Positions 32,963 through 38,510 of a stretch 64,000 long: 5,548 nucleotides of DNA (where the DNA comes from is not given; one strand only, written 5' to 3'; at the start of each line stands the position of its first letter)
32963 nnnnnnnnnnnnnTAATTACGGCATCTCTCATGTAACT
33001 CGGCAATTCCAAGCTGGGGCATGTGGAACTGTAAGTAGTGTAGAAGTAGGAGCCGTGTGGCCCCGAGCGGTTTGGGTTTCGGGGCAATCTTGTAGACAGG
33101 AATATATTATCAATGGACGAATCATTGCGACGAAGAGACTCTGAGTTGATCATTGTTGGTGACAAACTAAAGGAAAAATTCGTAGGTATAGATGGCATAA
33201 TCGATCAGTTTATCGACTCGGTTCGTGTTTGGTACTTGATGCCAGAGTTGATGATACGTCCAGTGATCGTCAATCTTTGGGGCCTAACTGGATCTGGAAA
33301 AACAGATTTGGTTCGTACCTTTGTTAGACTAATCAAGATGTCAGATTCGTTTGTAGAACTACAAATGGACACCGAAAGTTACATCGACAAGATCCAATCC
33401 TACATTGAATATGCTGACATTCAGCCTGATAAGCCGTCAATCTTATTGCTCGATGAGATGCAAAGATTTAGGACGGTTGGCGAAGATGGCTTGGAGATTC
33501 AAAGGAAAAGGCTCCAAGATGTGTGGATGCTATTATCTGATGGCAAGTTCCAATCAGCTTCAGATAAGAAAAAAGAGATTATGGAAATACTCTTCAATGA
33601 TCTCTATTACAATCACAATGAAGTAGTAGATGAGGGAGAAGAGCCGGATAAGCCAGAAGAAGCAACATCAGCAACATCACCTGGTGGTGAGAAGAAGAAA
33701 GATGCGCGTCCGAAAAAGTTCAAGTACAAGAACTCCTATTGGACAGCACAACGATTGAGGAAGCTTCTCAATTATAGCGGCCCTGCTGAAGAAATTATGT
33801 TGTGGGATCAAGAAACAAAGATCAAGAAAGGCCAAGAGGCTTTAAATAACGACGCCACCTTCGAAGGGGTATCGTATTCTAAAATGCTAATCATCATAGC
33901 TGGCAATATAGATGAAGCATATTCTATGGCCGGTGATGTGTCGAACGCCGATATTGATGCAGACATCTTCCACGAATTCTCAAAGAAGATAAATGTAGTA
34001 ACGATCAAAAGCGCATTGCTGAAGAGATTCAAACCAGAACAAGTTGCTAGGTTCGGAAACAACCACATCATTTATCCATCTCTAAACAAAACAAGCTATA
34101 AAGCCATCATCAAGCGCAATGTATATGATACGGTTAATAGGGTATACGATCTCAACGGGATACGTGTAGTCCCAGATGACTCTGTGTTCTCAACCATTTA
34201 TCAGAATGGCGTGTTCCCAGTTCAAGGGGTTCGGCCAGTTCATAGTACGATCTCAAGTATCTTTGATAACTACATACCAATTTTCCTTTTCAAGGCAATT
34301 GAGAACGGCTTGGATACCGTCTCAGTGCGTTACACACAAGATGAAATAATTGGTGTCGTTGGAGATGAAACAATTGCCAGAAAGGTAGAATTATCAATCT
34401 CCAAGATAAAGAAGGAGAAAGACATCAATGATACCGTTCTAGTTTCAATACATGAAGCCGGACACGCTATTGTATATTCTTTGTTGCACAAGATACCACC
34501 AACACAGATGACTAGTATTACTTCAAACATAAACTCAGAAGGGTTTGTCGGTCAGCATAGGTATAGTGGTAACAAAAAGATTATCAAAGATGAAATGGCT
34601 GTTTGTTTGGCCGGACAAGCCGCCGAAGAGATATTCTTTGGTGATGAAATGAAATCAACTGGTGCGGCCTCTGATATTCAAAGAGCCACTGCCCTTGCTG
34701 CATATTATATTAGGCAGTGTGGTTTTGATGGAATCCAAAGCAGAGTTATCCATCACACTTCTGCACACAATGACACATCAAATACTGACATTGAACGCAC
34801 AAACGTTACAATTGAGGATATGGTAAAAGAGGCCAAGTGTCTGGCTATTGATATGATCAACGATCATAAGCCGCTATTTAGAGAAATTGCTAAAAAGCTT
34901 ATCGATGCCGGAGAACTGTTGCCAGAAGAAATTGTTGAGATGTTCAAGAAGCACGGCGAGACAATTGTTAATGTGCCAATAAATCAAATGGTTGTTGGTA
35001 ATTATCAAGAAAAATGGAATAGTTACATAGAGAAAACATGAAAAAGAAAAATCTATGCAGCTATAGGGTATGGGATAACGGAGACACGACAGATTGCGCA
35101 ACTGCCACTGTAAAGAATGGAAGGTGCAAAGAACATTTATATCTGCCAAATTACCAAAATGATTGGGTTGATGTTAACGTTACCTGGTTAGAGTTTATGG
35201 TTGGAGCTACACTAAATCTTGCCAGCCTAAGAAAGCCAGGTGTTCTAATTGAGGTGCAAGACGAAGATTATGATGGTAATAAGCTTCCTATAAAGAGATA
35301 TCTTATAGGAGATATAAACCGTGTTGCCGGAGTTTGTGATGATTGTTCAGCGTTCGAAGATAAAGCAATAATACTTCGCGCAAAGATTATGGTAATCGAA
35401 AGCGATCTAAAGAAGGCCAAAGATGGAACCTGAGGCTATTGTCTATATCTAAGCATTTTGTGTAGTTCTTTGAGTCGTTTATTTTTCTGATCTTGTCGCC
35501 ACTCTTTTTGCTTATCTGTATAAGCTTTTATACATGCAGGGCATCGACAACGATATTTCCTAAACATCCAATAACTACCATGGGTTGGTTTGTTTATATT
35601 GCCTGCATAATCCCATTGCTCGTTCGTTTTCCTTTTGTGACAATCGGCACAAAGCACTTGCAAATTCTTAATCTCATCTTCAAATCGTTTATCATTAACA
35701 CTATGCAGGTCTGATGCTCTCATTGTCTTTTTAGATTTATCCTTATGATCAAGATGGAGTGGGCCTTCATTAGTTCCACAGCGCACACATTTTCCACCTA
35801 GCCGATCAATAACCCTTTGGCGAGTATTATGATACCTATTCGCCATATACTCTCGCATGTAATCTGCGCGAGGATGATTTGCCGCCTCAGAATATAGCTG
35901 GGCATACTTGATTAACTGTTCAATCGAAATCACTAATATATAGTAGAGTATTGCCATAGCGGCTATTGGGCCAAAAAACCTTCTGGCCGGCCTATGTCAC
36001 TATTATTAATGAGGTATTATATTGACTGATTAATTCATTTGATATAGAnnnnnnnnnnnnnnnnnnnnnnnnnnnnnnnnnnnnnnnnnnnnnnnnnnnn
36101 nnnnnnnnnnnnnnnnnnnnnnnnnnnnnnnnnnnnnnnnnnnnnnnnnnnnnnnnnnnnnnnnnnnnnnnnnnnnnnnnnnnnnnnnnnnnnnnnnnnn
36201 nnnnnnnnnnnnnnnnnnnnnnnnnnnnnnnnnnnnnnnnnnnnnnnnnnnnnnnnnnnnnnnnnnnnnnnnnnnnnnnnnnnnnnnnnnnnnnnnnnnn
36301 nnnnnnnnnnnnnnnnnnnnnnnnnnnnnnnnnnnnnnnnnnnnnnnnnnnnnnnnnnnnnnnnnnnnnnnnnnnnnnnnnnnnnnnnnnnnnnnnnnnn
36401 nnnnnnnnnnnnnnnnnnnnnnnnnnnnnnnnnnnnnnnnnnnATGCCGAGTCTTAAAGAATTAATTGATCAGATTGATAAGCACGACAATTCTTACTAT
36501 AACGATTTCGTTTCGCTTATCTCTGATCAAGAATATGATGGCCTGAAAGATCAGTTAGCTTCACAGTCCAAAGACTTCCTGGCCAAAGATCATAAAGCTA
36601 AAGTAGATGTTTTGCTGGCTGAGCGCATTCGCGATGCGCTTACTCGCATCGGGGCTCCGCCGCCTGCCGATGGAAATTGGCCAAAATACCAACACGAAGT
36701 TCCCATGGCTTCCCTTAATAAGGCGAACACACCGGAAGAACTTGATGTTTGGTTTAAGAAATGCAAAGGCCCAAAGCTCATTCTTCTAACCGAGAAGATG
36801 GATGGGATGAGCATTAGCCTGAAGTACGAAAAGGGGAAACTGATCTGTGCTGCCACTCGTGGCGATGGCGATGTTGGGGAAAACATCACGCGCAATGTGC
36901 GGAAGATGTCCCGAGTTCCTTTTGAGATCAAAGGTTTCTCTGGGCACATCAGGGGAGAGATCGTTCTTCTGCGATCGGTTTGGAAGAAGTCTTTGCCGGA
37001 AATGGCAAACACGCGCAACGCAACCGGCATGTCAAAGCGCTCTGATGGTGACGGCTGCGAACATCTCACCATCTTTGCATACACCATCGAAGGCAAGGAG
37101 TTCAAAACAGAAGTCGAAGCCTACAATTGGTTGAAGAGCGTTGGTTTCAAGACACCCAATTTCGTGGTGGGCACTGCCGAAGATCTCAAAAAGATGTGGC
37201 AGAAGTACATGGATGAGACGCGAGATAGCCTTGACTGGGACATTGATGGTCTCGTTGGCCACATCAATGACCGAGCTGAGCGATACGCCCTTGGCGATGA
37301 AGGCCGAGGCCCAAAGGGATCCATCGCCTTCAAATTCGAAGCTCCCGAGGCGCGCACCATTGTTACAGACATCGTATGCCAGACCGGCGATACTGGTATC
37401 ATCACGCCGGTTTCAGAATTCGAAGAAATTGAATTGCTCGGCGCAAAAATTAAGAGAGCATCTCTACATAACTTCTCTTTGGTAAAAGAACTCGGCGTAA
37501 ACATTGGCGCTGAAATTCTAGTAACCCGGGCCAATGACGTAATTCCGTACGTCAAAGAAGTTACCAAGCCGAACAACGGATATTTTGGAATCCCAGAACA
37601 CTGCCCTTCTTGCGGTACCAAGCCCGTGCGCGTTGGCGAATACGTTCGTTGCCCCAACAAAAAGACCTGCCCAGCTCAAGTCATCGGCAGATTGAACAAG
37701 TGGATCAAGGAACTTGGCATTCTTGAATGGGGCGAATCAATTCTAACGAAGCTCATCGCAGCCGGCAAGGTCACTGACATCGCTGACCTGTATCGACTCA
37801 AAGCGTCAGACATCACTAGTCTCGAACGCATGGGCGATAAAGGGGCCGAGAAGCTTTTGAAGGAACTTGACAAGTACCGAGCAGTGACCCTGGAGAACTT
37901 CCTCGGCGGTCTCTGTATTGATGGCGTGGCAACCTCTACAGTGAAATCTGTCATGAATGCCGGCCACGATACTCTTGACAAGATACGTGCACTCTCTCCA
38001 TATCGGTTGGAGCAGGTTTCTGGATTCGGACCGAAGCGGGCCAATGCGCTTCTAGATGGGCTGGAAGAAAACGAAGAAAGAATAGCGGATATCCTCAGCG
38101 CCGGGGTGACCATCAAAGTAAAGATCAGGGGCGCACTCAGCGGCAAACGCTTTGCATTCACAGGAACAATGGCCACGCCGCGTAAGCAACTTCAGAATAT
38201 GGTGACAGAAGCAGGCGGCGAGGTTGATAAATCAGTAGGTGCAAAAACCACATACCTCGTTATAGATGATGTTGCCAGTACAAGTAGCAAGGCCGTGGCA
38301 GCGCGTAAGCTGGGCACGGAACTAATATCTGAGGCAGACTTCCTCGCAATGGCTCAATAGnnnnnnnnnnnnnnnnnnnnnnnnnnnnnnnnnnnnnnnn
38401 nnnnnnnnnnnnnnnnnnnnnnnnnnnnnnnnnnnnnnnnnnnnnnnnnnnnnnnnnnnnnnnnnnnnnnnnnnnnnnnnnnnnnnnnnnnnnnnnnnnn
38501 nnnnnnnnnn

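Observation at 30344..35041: NfeD-flotillin-FtsH-like trio in a phage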

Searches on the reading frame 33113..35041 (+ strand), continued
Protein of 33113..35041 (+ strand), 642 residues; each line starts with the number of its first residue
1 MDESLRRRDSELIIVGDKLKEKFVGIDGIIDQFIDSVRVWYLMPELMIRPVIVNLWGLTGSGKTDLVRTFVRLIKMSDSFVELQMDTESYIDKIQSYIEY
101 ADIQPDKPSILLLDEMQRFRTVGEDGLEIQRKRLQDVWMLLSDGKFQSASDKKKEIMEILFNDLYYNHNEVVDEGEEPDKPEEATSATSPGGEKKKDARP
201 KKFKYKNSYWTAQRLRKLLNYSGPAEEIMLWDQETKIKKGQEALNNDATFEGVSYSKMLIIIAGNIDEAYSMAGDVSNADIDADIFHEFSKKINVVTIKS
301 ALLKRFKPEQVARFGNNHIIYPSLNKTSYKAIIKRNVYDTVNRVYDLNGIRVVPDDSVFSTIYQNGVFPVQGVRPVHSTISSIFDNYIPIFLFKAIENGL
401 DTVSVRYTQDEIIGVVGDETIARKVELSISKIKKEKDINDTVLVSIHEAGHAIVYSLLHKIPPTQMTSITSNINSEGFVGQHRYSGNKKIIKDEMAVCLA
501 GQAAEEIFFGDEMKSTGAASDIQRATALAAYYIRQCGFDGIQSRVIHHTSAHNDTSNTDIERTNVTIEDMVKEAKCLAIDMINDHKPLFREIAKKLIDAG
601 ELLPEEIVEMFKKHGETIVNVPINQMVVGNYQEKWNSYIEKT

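Call 109: search_protein_families(library=pfam, proteins=[L217:1759-3489:+], max_evalue=0.01)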
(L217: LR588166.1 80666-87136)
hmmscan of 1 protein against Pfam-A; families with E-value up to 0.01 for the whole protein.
L217:1759-3489:+ (576 aa): 15 families
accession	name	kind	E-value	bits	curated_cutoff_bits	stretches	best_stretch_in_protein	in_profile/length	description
PF01434.24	Peptidase_M41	-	3.4e-45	154.7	29.9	1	405-574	4-191/191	Peptidase family M41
PF00004.35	AAA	-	3.1e-42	144.6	21.2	1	193-322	1-130/131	ATPase family associated with various cellular activities (AAA)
PF17862.7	AAA_lid_3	-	2e-13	50.1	27.2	1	345-388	1-44/45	AAA+ lid domain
PF06480.20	FtsH_ext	-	1.1e-07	32.4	25.5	1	14-98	7-102/103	FtsH Extracellular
PF05496.18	RuvB_N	-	7.6e-06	26.2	27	1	192-264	35-99/159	Holliday junction DNA helicase RuvB P-loop domain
PF07728.20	AAA_5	-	2.8e-05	24.6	22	1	193-262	2-79/139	AAA domain (dynein-related subfamily)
PF13191.12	AAA_16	-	6e-05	24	32.6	0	189-223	23-57/167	AAA ATPase domain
PF20436.4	LonB_AAA-LID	-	0.00011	22.6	22.4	1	361-391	29-59/65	Archaeal LonB, AAA+ ATPase LID domain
PF00308.24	Bac_DnaA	-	0.00012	22.8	23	1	193-268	37-116/162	Bacterial DnaA ATPAse domain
PF13401.12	AAA_22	-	0.00019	22.2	27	0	193-227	8-45/130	AAA domain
PF13173.12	AAA_14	-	0.00049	20.5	27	1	193-262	5-75/129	AAA domain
PF20720.3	nSTAND3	-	0.001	19.2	27.2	1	193-318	20-128/155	Novel STAND NTPase 3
PF06068.19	TIP49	-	0.0019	17.9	23.8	1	191-228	51-90/347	TIP49 P-loop domain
PF13671.12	AAA_33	-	0.0041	17.9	27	0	193-225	2-32/143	AAA domain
PF07724.20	AAA_2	-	0.0055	17.2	27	0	193-272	6-90/166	AAA domain (Cdc48 subfamily)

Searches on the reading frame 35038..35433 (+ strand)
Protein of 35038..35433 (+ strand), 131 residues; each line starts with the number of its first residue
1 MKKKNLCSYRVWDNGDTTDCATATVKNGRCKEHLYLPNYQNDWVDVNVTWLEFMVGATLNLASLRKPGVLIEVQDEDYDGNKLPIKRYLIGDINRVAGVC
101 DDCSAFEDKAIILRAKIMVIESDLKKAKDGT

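Call 3: search_protein_families(library=pfam, proteins=[window:35038-35433:+], max_evalue=0.1)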
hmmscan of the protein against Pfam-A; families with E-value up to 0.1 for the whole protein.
window:35038-35433:+ (131 aa): 0 families

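Call 4: search_protein_families(library=phrogs, proteins=[window:35038-35433:+], max_evalue=0.01)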
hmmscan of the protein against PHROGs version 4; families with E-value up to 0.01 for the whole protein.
window:35038-35433:+ (131 aa): 0 families

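Call 102: search_protein_families(library=pfam, proteins=[window:35038-35433:+], max_evalue=0.01)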
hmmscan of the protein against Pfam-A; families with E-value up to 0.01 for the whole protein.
window:35038-35433:+ (131 aa): 0 families

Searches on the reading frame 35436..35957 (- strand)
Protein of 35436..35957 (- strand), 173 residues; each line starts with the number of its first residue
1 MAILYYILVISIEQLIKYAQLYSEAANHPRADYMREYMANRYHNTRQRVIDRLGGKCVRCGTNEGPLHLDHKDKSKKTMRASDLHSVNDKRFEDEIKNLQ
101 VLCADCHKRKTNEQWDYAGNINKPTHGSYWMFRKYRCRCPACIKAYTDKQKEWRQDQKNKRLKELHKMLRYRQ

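Call 96: search_protein_families(library=pfam, proteins=[window:35436-35957:-], max_evalue=0.001)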
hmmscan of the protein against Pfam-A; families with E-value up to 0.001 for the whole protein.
window:35436-35957:- (173 aa): 1 family
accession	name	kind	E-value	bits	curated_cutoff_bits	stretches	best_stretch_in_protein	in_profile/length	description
PF01844.29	HNH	-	7e-06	26.5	21.4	1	57-113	1-47/47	HNH endonuclease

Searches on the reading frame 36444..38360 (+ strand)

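Call 7: search_protein_families(library=phrogs, proteins=[window:36444-38360:+], max_evalue=0.001)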
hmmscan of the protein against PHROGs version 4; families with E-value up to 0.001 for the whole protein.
window:36444-38360:+ (638 aa): 5 families
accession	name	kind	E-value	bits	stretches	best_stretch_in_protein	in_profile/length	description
phrog_3869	-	DNA, RNA and nucleotide metabolism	8.7e-150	501.3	1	3-636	8-652/656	NAD-dependent DNA ligase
phrog_3359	-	DNA, RNA and nucleotide metabolism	1.9e-41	143.4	1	7-373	4-322/325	NAD-dependent DNA ligase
phrog_3498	-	DNA, RNA and nucleotide metabolism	6.2e-36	125.5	1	383-635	5-251/256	NAD-dependent DNA ligase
phrog_2561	-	DNA, RNA and nucleotide metabolism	3.9e-12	47.7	1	565-636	89-159/167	DNA ligase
phrog_3989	-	unknown function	5.1e-09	36.8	1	539-613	181-256/296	-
